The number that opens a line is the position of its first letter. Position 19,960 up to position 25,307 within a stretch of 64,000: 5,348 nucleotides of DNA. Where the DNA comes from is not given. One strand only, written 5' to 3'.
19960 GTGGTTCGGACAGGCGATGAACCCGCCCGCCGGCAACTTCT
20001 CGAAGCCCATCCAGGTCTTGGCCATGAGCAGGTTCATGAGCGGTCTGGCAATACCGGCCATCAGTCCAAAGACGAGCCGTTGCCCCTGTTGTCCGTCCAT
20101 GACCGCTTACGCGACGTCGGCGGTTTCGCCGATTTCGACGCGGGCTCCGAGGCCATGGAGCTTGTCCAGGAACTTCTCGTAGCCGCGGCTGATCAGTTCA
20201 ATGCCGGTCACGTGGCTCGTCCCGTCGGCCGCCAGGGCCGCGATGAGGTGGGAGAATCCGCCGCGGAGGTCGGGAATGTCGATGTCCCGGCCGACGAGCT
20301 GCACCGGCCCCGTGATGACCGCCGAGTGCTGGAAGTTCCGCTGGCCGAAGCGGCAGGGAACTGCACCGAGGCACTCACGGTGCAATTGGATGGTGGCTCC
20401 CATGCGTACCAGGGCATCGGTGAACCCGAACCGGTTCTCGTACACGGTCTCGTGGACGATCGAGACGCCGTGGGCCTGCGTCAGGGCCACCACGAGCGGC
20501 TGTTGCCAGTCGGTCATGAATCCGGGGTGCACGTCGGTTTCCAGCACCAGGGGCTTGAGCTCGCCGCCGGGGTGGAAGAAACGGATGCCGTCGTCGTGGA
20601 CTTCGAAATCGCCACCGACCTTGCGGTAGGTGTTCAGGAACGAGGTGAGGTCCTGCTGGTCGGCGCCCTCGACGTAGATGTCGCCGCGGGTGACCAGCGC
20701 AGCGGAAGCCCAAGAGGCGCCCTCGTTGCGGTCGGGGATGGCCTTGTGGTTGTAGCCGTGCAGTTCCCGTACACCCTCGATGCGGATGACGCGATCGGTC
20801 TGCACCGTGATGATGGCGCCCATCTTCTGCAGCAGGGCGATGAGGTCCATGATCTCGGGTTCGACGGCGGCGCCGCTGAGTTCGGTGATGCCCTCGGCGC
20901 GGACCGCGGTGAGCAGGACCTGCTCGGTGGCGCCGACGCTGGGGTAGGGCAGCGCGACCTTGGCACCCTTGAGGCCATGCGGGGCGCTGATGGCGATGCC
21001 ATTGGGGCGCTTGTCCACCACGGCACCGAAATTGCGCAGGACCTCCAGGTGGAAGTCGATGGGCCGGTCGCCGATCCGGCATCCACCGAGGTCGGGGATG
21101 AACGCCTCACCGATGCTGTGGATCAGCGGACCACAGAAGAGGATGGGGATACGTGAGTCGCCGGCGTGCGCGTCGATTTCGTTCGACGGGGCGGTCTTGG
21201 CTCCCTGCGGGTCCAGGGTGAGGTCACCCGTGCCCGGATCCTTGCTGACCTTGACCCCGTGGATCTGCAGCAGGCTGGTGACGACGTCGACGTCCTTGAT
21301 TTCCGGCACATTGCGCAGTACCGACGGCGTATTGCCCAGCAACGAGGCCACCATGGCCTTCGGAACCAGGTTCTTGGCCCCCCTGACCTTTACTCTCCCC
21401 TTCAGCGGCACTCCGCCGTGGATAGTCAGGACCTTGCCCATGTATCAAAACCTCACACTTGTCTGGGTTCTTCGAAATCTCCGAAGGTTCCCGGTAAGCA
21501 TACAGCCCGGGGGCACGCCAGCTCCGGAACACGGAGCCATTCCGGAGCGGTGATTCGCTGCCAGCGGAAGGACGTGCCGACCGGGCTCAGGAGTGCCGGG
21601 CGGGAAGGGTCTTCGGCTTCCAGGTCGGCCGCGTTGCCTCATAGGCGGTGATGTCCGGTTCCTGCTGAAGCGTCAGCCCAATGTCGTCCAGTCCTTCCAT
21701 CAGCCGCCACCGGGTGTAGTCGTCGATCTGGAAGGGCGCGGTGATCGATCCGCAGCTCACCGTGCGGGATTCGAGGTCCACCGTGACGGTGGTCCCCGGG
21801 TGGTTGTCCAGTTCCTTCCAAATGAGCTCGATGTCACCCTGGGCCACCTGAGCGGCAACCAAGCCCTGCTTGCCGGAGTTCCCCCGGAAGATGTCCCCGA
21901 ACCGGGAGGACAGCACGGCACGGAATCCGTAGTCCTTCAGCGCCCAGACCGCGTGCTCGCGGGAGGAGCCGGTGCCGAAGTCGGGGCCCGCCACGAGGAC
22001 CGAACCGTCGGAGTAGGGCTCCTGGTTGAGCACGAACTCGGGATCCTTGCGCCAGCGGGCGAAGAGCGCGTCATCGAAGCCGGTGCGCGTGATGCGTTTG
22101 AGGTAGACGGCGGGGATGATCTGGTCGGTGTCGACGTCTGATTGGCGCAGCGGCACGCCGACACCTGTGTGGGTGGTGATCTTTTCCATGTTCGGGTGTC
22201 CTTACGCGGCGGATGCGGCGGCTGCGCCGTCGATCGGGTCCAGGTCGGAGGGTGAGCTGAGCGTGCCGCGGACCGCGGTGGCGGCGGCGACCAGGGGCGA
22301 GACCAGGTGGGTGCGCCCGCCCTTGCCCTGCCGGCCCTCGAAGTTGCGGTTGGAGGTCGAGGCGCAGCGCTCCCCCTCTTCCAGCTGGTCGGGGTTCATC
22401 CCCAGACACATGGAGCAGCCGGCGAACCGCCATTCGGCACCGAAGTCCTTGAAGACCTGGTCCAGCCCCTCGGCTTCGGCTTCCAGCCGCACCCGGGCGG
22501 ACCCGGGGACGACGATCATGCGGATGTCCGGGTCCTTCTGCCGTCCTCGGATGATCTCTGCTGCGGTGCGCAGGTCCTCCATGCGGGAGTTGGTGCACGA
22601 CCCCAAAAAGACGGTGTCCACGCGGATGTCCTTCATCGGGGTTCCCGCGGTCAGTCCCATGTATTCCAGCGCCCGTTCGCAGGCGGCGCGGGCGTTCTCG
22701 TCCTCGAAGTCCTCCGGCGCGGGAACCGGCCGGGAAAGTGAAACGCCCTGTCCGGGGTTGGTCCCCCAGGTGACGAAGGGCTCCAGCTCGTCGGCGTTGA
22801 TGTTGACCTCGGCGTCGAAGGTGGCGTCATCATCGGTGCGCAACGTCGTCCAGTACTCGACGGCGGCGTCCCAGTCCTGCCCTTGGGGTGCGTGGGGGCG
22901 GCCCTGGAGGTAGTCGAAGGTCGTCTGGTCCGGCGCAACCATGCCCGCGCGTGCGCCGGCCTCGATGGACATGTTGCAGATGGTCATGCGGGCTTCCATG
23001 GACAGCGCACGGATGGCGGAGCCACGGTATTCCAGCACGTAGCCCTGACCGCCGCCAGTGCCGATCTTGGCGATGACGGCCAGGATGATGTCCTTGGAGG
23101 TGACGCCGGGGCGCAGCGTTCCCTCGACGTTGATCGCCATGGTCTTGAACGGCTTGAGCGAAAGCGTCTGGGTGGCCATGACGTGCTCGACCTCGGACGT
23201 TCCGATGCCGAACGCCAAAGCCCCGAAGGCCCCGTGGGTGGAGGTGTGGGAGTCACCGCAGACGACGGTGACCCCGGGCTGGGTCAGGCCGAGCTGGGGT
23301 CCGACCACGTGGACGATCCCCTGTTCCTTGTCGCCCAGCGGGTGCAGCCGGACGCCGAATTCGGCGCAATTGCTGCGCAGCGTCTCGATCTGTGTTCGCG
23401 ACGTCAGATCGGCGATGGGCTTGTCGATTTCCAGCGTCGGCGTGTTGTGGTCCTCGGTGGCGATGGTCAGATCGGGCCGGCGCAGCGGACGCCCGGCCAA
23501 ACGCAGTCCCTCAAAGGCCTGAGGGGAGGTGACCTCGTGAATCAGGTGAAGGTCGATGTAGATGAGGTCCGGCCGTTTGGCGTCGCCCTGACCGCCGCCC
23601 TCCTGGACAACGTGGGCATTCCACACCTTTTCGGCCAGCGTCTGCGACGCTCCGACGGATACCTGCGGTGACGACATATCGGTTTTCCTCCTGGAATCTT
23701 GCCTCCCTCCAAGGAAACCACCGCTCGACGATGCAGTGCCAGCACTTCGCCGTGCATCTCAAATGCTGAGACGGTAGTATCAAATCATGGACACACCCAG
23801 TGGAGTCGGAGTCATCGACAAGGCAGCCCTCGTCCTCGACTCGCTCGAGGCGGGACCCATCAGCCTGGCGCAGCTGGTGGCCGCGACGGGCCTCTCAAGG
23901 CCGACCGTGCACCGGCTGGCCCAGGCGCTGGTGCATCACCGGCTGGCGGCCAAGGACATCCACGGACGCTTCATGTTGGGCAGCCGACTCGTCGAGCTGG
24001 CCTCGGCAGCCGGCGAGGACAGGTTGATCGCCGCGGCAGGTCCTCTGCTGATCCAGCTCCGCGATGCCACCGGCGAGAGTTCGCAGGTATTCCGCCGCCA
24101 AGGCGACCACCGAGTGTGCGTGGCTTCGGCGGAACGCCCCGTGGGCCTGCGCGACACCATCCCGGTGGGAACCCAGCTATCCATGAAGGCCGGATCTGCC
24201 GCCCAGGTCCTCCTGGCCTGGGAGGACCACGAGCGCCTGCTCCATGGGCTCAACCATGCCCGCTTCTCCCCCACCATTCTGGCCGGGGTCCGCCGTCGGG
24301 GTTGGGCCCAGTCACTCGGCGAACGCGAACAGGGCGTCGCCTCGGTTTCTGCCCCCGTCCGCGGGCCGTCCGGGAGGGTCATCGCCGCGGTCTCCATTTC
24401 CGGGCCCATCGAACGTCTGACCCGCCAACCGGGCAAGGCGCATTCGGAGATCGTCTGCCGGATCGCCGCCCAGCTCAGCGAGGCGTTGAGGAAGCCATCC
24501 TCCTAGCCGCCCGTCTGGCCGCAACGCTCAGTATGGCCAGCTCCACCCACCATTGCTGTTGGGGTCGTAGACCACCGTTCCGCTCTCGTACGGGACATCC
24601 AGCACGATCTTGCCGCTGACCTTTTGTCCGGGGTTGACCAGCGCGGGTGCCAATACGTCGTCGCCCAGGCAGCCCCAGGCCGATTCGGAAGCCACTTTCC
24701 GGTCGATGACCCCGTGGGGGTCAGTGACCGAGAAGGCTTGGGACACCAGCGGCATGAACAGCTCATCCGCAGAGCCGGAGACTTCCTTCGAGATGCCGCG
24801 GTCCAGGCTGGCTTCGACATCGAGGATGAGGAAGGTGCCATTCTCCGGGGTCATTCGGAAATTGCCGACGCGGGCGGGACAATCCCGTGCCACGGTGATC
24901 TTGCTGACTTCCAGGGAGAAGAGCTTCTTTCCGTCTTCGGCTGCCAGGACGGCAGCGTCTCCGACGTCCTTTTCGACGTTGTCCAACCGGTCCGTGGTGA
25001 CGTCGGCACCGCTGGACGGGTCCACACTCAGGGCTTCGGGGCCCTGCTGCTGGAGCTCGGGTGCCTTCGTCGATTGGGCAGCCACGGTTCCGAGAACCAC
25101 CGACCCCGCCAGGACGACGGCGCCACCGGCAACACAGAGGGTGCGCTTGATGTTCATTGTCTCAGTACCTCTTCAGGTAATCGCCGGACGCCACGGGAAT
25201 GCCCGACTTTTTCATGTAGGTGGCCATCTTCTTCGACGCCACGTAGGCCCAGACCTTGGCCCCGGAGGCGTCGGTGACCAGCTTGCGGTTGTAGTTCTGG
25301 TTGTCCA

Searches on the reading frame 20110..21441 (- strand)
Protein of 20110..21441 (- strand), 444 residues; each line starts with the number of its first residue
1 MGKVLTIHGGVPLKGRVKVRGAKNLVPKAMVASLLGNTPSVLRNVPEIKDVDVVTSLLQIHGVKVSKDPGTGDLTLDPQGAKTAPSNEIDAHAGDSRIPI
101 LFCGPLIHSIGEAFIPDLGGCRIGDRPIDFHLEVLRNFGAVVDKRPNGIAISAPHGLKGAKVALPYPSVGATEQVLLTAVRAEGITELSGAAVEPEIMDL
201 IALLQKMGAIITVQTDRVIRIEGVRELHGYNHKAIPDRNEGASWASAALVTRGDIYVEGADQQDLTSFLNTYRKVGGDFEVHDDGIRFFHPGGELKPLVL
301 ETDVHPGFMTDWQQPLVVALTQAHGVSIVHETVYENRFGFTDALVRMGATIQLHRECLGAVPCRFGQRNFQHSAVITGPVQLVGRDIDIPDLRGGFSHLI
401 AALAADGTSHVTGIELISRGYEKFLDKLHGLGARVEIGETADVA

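Call 73: search_protein_families(library=pfam, proteins=[window:20110-21441:-], max_evalue=0.00001)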
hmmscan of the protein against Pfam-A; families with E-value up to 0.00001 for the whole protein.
window:20110-21441:- (444 aa): 1 family
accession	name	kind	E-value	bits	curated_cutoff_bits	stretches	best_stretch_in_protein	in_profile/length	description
PF00275.25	EPSP_synthase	-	2.2e-59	201.7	22.8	1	9-428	3-417/417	EPSP synthase (3-phosphoshikimate 1-carboxyvinyltransferase)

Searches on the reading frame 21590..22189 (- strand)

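Call 73: search_protein_families(library=pfam, proteins=[window:21590-22189:-], max_evalue=0.00001)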
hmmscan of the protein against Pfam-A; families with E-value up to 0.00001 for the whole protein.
window:21590-22189:- (200 aa): 1 family
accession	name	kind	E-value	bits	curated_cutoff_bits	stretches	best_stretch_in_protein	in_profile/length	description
PF00694.25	Aconitase_C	-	1.9e-25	90.1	22.8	1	1-116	1-129/131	Aconitase C-terminal domain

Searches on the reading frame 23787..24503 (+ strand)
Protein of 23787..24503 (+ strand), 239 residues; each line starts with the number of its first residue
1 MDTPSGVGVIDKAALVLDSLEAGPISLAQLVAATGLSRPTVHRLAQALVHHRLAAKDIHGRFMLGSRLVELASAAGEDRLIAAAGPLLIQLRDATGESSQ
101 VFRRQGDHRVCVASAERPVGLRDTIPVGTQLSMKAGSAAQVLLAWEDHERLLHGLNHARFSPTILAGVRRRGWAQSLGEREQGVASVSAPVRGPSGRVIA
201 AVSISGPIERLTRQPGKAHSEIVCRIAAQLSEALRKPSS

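Call 7: search_protein_families(library=pfam, proteins=[window:23787-24503:+], max_evalue=0.01)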
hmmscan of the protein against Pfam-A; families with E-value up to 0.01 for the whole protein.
window:23787-24503:+ (239 aa): 7 families
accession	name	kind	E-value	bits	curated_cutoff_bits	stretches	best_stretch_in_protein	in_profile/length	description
PF01614.24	IclR_C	-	1.4e-24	87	24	1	79-231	8-173/174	Bacterial transcriptional regulator IclR C-terminal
PF09339.16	HTH_IclR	-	1.2e-10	41.5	22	1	10-57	2-51/52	IclR helix-turn-helix domain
PF25213.1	HVO_A0261_N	-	2.5e-06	27.7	35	1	13-62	13-61/86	HVO_A0261 N-terminal domain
PF12802.13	MarR_2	-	1e-05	26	27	1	8-54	2-50/61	MarR family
PF08100.18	Dimerisation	-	0.0031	17.7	25.6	1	16-60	30-76/93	O-methyltransferase dimerisation domain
PF13551.12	HTH_29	-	0.0042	17.6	28.1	0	13-55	2-43/64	Winged helix-turn helix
PF17782.7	DprA_WH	-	0.0095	16.4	22.9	0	11-42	12-43/61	DprA winged helix domain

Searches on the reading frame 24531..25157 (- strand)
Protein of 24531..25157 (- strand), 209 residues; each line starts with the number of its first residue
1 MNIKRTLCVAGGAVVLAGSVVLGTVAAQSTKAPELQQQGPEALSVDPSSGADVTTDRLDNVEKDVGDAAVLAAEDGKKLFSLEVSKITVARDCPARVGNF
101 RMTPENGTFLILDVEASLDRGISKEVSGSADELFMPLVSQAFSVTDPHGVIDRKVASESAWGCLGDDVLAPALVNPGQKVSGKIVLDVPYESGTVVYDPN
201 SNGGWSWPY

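Call 7: search_protein_families(library=pfam, proteins=[window:24531-25157:-], max_evalue=0.01)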
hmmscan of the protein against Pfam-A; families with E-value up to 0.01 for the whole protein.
window:24531-25157:- (209 aa): 0 families

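Call 42: find_homologous_proteins(query=window:24531-25157:-, max_evalue=0.001)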
Query window:24531-25157:- (209 aa): 9 proteins with E <= 0.001 among 746 candidates.
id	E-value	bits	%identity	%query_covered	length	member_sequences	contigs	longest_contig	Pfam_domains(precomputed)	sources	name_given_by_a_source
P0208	5.0e-127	440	96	100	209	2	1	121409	-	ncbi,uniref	ncbi:hypothetical protein [Arthrobacter sp.]|uniref:hypothetical protein n=1 Tax=Arthrobacter sp. Ta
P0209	3.0e-117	408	88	100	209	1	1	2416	-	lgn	-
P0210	5.7e-105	368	78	100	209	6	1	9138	-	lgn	-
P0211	1.7e-101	356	78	99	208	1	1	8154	-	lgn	-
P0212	7.7e-86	305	68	100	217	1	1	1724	-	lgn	-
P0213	2.1e-79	284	63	100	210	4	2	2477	-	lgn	-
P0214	1.7e-78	281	62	100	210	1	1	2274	-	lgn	-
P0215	1.1e-77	279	61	100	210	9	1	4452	-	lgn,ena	-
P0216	9.1e-77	276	62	100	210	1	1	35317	-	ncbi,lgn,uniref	ncbi:hypothetical protein [Arthrobacter rhombi]|uniref:hypothetical protein n=1 Tax=Arthrobacter rho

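Call 51: predict_structure(alignment_id=A6)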
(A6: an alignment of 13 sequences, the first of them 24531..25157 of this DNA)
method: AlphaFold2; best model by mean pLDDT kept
length: 209 residues; sequences in the alignment: 13
mean_pLDDT: 74.4   pTM: 0.68
mean pLDDT of the five models: 74.4, 73.4, 70.5, 68.1, 67.5
residues with pLDDT >= 90: 87; 70-90: 55; 50-70: 13; < 50: 54
segments of 3 or more residues with pLDDT < 50: 1-41, 46-48, 50-58
pLDDT, mean of each block of 10 residues (from residue 1): 35 33 34 42 48 45 82 81 95 91 95 95 75 86 86 89 92 93 96 88 79
secondary structure, 60 per line:
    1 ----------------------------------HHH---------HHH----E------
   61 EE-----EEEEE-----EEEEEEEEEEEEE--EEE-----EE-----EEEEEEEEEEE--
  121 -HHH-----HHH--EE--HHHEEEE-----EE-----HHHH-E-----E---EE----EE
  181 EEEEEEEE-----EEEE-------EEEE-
elements in order: E68-72 E78-90 E93-95 E108-118 E142-145 H158-161 E179-188 E194-197 E205-208
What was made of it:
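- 24531..24980 (-): Partner beta-sandwich domain (residues about 60-209), with two invariant Cys: C93 at 24879-24881 and C163 at 24669-24671. Block-mean pLDDT is 75-96 from residue 61 (call 51).
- On MPT63 / DUF1942 and DUF4352 beta-sandwich families (for the partner protein): In the model, block-mean pLDDT is 75-96 from residue 61 (call 51).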

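Call 55: fold_search(model_id=the predicted structure, library=pdb)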
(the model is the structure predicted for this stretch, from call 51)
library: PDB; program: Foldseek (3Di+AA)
matches with E <= 10: 434; with E <= 0.001: 2
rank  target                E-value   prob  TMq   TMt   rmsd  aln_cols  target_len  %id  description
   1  1lmi                  2.0e-05  1.00  0.44  0.65   5.1       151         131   15  1.5 ANGSTROM RESOLUTION CRYSTAL STRUCTURE OF A SECRETED PROTEIN FROM MYCOBACTERIUM TUBERCULOSIS-MPT63 (released 2002-12-04)
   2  9a4z_A                2.2e-05  1.00  0.44  0.50  26.4       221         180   13  Integrative model of YXKC-DACA by crosslinking MS and deep learning (released 2024-09-18)
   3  5bxg                  1.3e-03  1.00  0.35  0.45   8.0       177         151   10  Crystal structure of an uncharacterized beta-sandwich protein (CD630_09570) from Clostridium difficile 630 at 1.90 A res (released 2015-07-08)
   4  4r4g                  2.8e-03  1.00  0.34  0.24   6.5       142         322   11  Crystal structure of a putative lipoprotein (ycdA) from Bacillus subtilis subsp. subtilis str. 168 at 2.62 A resolution (released 2014-09-17)
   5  3cfu_A                1.2e-02  0.99  0.37  0.50   6.8       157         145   16  Crystal structure of the yjhA protein from Bacillus subtilis. Northeast Structural Genomics Consortium target SR562 (released 2008-03-18)
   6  4les                  2.0e-02  0.98  0.36  0.48   5.1       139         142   14  2.2 Angstrom Crystal Structure of Conserved Hypothetical Protein from Bacillus anthracis. (released 2013-08-07)
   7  9e3k_K                4.3e-02  0.28  0.19  0.30  10.9       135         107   13  Cryo EM structure of pertussis toxin in complex with neutralizing Fab PERT-199 (released 2025-10-29)
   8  5hdw                  6.7e-02  0.47  0.25  0.35   8.9       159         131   10  ApaG Domain of FBxo3 (released 2016-04-06)
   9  9dmg_B                9.3e-02  0.15  0.20  0.13   9.1       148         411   11  Human muscle nAChR apo state (released 2025-04-09)
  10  8d8q_B                1.1e-01  0.16  0.19  0.28  10.3       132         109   11  SARS-CoV-2 Spike RBD in complex with DMAbs 2130 and 2196 (released 2022-10-19)
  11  3nrf_B                1.3e-01  0.21  0.19  0.30   9.8       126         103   11  Crystal structure of an apag protein (PA1934) from pseudomonas aeruginosa pao1 at 1.50 A resolution (released 2010-07-28)
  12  9vfu_F                1.3e-01  0.18  0.20  0.31  11.2       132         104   15  Structure of mature CVA6 virus complexed with 1F4 Fab (released 2025-11-19)
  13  4eae_B                1.4e-01  0.41  0.29  0.32  14.2       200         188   14  The crystal structure of a functionally unknown protein from Listeria monocytogenes EGD-e (released 2012-04-04)
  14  5fuu_L                1.6e-01  0.12  0.18  0.26  10.8       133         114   13  Ectodomain of cleaved wild type JR-FL EnvdCT trimer in complex with PGT151 Fab (released 2016-03-09)
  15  9gu1_E                1.9e-01  0.16  0.22  0.15   8.5       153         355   10  Human adult muscle nAChR in resting state in nanodisc with alpha-bungarotoxin (released 2025-05-14)
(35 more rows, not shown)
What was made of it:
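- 24528..25157 (-): Partner gene: 209 aa, acidic (mature pI 4.3), with an N-terminal signal or anchor, a disordered stalk and an MPT63-like beta-sandwich. Model and Foldseek results (calls 51, 55).
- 24531..24980 (-): Foldseek matches 1lmi MPT63 at 2e-5 and 9a4z YxkC at 2.2e-5 (call 55).
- On MPT63 / DUF1942 and DUF4352 beta-sandwich families (for the partner protein): Foldseek matches 1lmi MPT63 (2e-5), 9a4z YxkC (2.2e-5), 5bxg, 4r4g YcdA and 3cfu YjhA (call 55).
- Closest known: Periplasmic effector-immunity pairs. Same: YxkC has been modelled in complex with the peptidoglycan carboxypeptidase DacA (9a4z) (call 55).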

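Call 61: search_protein_families(library=pfam, proteins=[window:24531-25157:-, P0216], max_evalue=10)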
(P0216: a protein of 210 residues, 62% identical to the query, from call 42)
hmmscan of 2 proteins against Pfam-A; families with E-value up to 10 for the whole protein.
window:24531-25157:- (209 aa): 0 families

P0216 (210 aa): 0 families
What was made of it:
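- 24528..25157 (-): No Pfam family (calls 7, 61).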
